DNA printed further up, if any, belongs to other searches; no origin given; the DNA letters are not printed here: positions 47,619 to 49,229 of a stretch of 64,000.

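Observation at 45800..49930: Minimal P450 / FAAL-ACP / DUF374-acyltransferase cassette: candidate pathway for a hydroxylated acyl lipid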

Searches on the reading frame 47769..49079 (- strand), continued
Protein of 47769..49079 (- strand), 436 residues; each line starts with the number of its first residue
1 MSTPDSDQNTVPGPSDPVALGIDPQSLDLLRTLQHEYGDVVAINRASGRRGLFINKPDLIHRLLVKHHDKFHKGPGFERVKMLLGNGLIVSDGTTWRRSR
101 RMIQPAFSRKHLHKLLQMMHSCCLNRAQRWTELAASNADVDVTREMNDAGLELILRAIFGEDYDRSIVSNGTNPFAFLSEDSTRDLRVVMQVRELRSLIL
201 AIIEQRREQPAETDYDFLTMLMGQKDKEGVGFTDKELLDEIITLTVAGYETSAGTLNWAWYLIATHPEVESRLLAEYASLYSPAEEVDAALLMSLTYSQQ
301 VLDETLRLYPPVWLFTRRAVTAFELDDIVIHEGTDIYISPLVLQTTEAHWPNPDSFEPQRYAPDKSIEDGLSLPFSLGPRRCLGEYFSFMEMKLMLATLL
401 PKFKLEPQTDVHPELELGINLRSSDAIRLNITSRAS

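Call 106: search_protein_families(library=ncbifam, proteins=[L132:9218-10072:-, L127:4665-5516:-, L109:5258-6139:-, L173:9298-10266:-], max_evalue=0.001)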
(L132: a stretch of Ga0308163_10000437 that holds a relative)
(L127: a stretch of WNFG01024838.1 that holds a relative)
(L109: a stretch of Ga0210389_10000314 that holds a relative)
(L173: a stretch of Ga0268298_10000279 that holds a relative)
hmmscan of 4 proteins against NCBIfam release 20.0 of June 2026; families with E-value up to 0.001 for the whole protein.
L132:9218-10072:- (284 aa): 17 families
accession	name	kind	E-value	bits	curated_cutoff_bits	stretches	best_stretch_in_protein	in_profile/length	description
NF006270.0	PRK08419.1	equivalog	8e-39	133.7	248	1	6-279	16-291/298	lipid A biosynthesis lauroyl acyltransferase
TIGR02207.1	lipid_A_htrB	subfamily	2.4e-28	99.4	297.8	1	2-280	20-295/303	LpxL/LpxP family Kdo(2)-lipid IV(A) lauroyl/palmitoleoyl acyltransferase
NF005340.0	PRK06860.1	subfamily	1.4e-22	80.2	398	1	4-279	28-300/309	lipid A biosynthesis lauroyl acyltransferase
NF006487.0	PRK08905.1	equivalog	5.4e-22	78.2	281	1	2-282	5-279/290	lysophospholipid acyltransferase family protein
NF005120.0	PRK06553.1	equivalog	1.1e-20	74.2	273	1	33-277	59-307/308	lipid A biosynthesis lauroyl acyltransferase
NF004569.0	PRK05906.1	equivalog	1.6e-19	70.1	439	1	7-278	28-314/454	lipid A biosynthesis lauroyl acyltransferase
NF005399.0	PRK06946.1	subfamily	5.4e-19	68.5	343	1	3-278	13-285/294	lipid A biosynthesis lauroyl acyltransferase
NF006432.0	PRK08706.1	equivalog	1.4e-18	67.2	384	1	2-278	6-280/289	lipid A biosynthesis lauroyl acyltransferase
NF004190.0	PRK05645.1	equivalog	1.9e-18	66.6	377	1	4-278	13-286/295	lysophospholipid acyltransferase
NF006507.0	PRK08943.1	subfamily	5.6e-17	61.8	337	1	5-274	35-302/322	lipid A biosynthesis (KDO)2-(lauroyl)-lipid IVA acyltransferase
NF004191.0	PRK05646.1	equivalog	6.2e-16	58.4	491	1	4-278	25-297/310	lipid A biosynthesis lauroyl acyltransferase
TIGR02208.1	lipid_A_msbB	equivalog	1.4e-15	57.4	336.05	1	2-274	22-292/305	lauroyl-Kdo(2)-lipid IV(A) myristoyltransferase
NF006437.0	PRK08733.1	equivalog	4.8e-14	52.2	540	1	7-281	31-299/306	LpxL/LpxP family Kdo(2)-lipid IV(A) lauroyl/palmitoleoyl acyltransferase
NF005919.0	PRK07920.1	equivalog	1.3e-11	44.2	209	1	6-270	21-287/311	phosphatidylinositol mannoside acyltransferase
NF005952.0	PRK08025.1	equivalog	2e-11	43.6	517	1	7-278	29-296/306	kdo(2)-lipid IV(A) palmitoleoyltransferase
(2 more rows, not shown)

L127:4665-5516:- (283 aa): 17 families
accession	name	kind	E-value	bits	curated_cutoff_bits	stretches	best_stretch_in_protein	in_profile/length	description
NF006270.0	PRK08419.1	equivalog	3.8e-26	92.1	248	1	4-275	16-290/298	lipid A biosynthesis lauroyl acyltransferase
NF006487.0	PRK08905.1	equivalog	3.6e-21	75.5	281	1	2-276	7-276/290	lysophospholipid acyltransferase family protein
TIGR02207.1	lipid_A_htrB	subfamily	1.1e-19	71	297.8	1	4-276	24-294/303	LpxL/LpxP family Kdo(2)-lipid IV(A) lauroyl/palmitoleoyl acyltransferase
NF006432.0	PRK08706.1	equivalog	1.3e-14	54.2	384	1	7-274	13-279/289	lipid A biosynthesis lauroyl acyltransferase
NF005120.0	PRK06553.1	equivalog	1.1e-13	51.3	273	1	29-274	57-307/308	lipid A biosynthesis lauroyl acyltransferase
NF005399.0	PRK06946.1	subfamily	1.1e-13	51.2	343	1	2-276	14-286/294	lipid A biosynthesis lauroyl acyltransferase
NF005340.0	PRK06860.1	subfamily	7.5e-13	48.3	398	1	7-276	33-300/309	lipid A biosynthesis lauroyl acyltransferase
NF004569.0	PRK05906.1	equivalog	9.2e-13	47.8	439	1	96-276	136-315/454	lipid A biosynthesis lauroyl acyltransferase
NF005952.0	PRK08025.1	equivalog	1.5e-12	47.3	517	1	5-275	29-296/306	kdo(2)-lipid IV(A) palmitoleoyltransferase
TIGR02208.1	lipid_A_msbB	equivalog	2.2e-12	46.9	336.05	1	4-277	26-298/305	lauroyl-Kdo(2)-lipid IV(A) myristoyltransferase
NF004190.0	PRK05645.1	equivalog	7e-12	45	377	1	2-275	13-286/295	lysophospholipid acyltransferase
NF006438.0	PRK08734.1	equivalog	4.1e-11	42.5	363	1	6-278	18-290/305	lauroyl acyltransferase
NF006507.0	PRK08943.1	subfamily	5.3e-11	42.2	337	1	5-273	37-304/322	lipid A biosynthesis (KDO)2-(lauroyl)-lipid IVA acyltransferase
NF004191.0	PRK05646.1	equivalog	8.7e-11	41.5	491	1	6-275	29-297/310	lipid A biosynthesis lauroyl acyltransferase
NF005150.0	PRK06628.1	equivalog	4.5e-10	39.4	350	1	33-274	51-289/290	lipid A biosynthesis lauroyl acyltransferase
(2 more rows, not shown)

L109:5258-6139:- (293 aa): 17 families
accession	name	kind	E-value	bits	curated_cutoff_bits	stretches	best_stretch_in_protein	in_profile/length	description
NF006270.0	PRK08419.1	equivalog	2.5e-28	99.2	248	1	13-285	15-290/298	lipid A biosynthesis lauroyl acyltransferase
NF006487.0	PRK08905.1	equivalog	2.9e-22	79.1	281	1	10-285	5-275/290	lysophospholipid acyltransferase family protein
NF006438.0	PRK08734.1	equivalog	4.2e-17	62.1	363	1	12-288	14-290/305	lauroyl acyltransferase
TIGR02207.1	lipid_A_htrB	subfamily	8.2e-17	61.5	297.8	1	9-286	19-294/303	LpxL/LpxP family Kdo(2)-lipid IV(A) lauroyl/palmitoleoyl acyltransferase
NF006432.0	PRK08706.1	equivalog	3.3e-16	59.4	384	1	12-284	8-279/289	lipid A biosynthesis lauroyl acyltransferase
NF004190.0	PRK05645.1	equivalog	1.2e-15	57.5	377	1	9-284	10-285/295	lysophospholipid acyltransferase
NF005120.0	PRK06553.1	equivalog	5.5e-14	52.2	273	1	40-284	58-307/308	lipid A biosynthesis lauroyl acyltransferase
NF005399.0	PRK06946.1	subfamily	9.9e-14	51.2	343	1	9-284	11-284/294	lipid A biosynthesis lauroyl acyltransferase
NF004191.0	PRK05646.1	equivalog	9e-13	48.1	491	1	11-285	24-297/310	lipid A biosynthesis lauroyl acyltransferase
NF004569.0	PRK05906.1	equivalog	2.3e-12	46.5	439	2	104-286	134-315/454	lipid A biosynthesis lauroyl acyltransferase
TIGR02208.1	lipid_A_msbB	equivalog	3.1e-12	46.4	336.05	1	10-286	22-297/305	lauroyl-Kdo(2)-lipid IV(A) myristoyltransferase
NF006507.0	PRK08943.1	subfamily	9e-11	41.4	337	1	10-283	32-304/322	lipid A biosynthesis (KDO)2-(lauroyl)-lipid IVA acyltransferase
NF005340.0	PRK06860.1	subfamily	1.5e-10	40.7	398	1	10-286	26-300/309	lipid A biosynthesis lauroyl acyltransferase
NF005952.0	PRK08025.1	equivalog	6.2e-10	38.7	517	1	10-285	24-296/306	kdo(2)-lipid IV(A) palmitoleoyltransferase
NF005919.0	PRK07920.1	equivalog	1.9e-08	33.8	209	1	32-276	36-286/311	phosphatidylinositol mannoside acyltransferase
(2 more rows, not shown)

L173:9298-10266:- (322 aa): 16 families
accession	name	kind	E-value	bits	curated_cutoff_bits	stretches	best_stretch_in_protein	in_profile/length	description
NF005399.0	PRK06946.1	subfamily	1.6e-17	63.7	343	1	55-313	31-286/294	lipid A biosynthesis lauroyl acyltransferase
NF006487.0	PRK08905.1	equivalog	2.6e-17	62.8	281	1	51-314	20-277/290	lysophospholipid acyltransferase family protein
TIGR02207.1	lipid_A_htrB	subfamily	4.4e-17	62.4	297.8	1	48-314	32-295/303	LpxL/LpxP family Kdo(2)-lipid IV(A) lauroyl/palmitoleoyl acyltransferase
NF006270.0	PRK08419.1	equivalog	5.5e-17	62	248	1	53-313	29-291/298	lipid A biosynthesis lauroyl acyltransferase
NF004569.0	PRK05906.1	equivalog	1.4e-12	47.2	439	1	137-312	140-314/454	lipid A biosynthesis lauroyl acyltransferase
NF005340.0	PRK06860.1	subfamily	4.1e-11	42.6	398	1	50-313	40-300/309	lipid A biosynthesis lauroyl acyltransferase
NF005919.0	PRK07920.1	equivalog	1.8e-10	40.4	209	1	71-312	52-295/311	phosphatidylinositol mannoside acyltransferase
NF004190.0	PRK05645.1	equivalog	4e-10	39.3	377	1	51-314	26-288/295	lysophospholipid acyltransferase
NF006432.0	PRK08706.1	equivalog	4.6e-10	39.2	384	1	56-319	26-285/289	lipid A biosynthesis lauroyl acyltransferase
NF006507.0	PRK08943.1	subfamily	5.5e-09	35.5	337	1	47-308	43-302/322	lipid A biosynthesis (KDO)2-(lauroyl)-lipid IVA acyltransferase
NF005120.0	PRK06553.1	equivalog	3e-08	33.4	273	1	68-311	60-307/308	lipid A biosynthesis lauroyl acyltransferase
NF004191.0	PRK05646.1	equivalog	4.6e-08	32.6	491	1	47-318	34-301/310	lipid A biosynthesis lauroyl acyltransferase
NF006438.0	PRK08734.1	equivalog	2.4e-07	30.1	363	1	66-317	41-291/305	lauroyl acyltransferase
NF006437.0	PRK08733.1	equivalog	5.5e-07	29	540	1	54-319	44-301/306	LpxL/LpxP family Kdo(2)-lipid IV(A) lauroyl/palmitoleoyl acyltransferase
TIGR02208.1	lipid_A_msbB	equivalog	7.5e-07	28.7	336.05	1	58-308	44-292/305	lauroyl-Kdo(2)-lipid IV(A) myristoyltransferase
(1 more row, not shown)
